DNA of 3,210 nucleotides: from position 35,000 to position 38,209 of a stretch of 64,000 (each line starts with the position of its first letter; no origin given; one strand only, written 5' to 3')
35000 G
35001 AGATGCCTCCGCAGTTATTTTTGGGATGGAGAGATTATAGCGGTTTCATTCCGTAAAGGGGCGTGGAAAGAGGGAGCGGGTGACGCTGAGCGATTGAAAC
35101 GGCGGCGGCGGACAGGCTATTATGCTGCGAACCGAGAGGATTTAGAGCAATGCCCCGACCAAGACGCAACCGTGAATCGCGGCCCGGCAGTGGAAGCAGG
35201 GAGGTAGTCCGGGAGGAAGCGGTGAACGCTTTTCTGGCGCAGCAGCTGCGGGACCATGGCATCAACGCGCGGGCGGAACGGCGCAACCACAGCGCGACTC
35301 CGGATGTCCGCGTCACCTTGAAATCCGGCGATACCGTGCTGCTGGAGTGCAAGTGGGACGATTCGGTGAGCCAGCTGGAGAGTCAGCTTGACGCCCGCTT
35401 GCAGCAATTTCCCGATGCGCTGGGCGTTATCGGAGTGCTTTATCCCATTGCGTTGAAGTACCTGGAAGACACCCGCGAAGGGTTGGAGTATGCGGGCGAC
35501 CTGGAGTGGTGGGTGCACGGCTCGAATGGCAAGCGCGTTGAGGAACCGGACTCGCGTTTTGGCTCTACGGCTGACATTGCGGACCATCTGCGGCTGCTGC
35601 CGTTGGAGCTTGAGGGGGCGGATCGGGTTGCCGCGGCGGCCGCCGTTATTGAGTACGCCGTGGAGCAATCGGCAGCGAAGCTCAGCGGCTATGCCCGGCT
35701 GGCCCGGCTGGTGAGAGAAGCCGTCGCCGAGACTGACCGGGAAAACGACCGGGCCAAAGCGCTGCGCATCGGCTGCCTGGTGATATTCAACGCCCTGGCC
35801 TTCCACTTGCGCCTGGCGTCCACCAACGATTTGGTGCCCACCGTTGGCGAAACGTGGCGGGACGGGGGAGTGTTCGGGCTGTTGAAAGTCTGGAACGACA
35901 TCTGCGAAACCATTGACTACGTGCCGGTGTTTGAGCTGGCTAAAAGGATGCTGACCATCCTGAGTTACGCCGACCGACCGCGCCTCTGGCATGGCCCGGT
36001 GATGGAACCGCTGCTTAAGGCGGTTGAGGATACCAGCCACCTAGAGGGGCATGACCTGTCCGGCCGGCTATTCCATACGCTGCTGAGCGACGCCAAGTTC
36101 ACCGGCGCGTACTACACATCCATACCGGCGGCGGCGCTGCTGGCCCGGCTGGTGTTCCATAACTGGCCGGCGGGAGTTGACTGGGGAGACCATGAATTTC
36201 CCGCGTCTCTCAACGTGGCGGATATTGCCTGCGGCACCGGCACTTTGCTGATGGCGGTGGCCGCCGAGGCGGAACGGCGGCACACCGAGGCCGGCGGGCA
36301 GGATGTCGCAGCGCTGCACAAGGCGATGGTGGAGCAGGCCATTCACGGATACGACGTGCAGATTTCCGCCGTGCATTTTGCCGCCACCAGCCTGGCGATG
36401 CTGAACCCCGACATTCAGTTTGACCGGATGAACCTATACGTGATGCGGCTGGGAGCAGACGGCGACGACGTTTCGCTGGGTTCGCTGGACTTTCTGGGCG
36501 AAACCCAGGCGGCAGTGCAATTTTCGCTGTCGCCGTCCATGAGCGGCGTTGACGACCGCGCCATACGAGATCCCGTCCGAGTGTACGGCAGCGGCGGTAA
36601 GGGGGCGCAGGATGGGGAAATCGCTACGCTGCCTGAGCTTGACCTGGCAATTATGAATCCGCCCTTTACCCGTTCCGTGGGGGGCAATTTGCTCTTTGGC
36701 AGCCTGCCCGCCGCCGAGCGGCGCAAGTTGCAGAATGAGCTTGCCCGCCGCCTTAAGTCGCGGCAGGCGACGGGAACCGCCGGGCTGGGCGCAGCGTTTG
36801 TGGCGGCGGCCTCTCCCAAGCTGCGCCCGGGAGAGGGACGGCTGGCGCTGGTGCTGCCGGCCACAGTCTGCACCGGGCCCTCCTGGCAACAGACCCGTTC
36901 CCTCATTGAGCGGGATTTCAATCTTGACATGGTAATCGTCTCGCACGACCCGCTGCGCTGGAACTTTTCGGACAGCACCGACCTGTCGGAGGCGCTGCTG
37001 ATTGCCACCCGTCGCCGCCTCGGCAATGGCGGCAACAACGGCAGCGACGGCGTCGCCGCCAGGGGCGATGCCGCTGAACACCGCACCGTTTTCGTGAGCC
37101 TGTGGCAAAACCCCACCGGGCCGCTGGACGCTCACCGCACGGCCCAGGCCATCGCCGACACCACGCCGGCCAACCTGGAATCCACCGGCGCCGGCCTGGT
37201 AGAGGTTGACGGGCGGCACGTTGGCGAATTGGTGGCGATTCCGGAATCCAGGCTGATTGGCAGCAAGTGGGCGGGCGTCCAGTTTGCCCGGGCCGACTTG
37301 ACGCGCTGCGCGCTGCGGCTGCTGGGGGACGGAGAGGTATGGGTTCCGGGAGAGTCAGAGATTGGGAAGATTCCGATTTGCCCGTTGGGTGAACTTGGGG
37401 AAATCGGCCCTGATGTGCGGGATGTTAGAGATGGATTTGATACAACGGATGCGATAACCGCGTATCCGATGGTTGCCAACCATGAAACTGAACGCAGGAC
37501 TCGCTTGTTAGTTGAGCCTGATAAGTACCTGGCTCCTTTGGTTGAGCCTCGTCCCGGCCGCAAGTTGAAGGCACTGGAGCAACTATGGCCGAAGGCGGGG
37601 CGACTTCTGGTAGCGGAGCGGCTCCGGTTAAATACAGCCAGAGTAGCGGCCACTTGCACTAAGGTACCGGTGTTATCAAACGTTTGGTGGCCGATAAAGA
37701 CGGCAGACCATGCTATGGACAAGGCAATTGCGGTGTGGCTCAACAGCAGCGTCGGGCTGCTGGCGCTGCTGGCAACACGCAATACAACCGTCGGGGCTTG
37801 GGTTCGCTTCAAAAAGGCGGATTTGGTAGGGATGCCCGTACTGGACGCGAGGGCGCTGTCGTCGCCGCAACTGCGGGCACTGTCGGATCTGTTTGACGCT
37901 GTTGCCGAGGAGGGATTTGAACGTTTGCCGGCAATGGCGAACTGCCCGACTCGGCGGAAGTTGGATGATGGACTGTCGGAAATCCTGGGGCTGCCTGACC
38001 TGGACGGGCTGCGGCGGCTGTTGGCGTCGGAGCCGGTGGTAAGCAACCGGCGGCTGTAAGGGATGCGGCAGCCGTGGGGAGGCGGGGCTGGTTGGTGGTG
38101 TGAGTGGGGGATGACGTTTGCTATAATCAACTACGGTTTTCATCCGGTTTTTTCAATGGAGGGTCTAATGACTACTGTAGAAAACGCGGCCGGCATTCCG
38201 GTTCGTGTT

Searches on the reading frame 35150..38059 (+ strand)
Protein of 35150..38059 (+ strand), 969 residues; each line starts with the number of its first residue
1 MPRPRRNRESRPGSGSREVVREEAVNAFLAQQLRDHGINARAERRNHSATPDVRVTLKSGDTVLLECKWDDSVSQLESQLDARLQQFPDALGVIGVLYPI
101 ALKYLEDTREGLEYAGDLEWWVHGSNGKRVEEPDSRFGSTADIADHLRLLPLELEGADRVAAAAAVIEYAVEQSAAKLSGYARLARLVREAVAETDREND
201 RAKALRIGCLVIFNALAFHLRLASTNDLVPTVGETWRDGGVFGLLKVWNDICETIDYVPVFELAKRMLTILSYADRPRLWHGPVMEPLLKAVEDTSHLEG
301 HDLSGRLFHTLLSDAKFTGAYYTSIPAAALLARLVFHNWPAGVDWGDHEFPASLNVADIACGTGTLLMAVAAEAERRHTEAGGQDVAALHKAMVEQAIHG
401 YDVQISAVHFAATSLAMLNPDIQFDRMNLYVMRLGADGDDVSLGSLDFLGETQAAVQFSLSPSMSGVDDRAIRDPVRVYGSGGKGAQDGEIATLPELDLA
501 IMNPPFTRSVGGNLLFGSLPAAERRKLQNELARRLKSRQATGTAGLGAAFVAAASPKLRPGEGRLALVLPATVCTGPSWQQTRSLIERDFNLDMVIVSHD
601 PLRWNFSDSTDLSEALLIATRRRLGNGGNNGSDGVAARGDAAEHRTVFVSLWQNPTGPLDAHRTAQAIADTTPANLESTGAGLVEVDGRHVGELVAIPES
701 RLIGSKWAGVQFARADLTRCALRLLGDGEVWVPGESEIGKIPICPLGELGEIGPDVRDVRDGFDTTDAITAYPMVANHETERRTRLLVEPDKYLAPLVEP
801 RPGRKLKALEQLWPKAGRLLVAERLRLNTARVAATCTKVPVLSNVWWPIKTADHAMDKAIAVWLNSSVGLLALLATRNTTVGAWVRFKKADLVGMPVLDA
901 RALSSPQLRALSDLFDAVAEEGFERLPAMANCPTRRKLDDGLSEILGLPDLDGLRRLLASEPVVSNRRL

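Call 3: search_protein_families(library=pfam, proteins=[window:35150-38059:+], max_evalue=0.01)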
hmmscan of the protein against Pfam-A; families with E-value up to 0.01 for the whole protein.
window:35150-38059:+ (969 aa): 1 family
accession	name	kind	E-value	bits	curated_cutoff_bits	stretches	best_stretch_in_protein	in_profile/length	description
PF05175.20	MTS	-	0.00057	20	23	0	353-405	32-85/170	Methyltransferase small domain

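Call 4: search_protein_families(library=ncbifam, proteins=[window:35150-38059:+], max_evalue=0.01)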
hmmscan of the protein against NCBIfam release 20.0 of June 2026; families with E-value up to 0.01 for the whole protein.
window:35150-38059:+ (969 aa): 1 family
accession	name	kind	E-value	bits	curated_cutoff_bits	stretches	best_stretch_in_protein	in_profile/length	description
NF047738.1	antiphage_MADS2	equivalog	1.1e-06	27.3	720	1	355-590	334-536/654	methylation-associated defense system DNA methyltransferase MAD2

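Call 26: search_protein_families(library=padloc, proteins=[window:35150-38059:+], max_evalue=0.01)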
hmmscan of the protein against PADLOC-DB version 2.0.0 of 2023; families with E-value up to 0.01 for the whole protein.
window:35150-38059:+ (969 aa): 8 families
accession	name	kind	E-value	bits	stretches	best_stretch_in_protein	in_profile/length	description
PDLC03348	MTase_II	-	7.5e-08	29.3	1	297-419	197-313/727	Type II methyltransferase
PDLC03338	MTase_II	-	2.9e-06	24.3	1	318-416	129-214/604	Type II methyltransferase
PDLC04134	mad2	-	1.7e-05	21.8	1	314-599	266-426/492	mads_2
PDLC03021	MTase_I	-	0.00013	18.9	0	355-417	187-247/491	Type I methyltransferase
PDLC03631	REase_MTase_IIG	-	0.0005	16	1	316-410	307-401/1086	Type IIG restriction enzyme-methyltransferase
PDLC03032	MTase_I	-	0.0013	14.8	1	308-407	144-238/1001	Type I methyltransferase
PDLC03226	MTase_II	-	0.0055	13.4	0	312-375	10-66/579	Type II methyltransferase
PDLC03359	MTase_II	-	0.0081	12.3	0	533-619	168-252/840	Type II methyltransferase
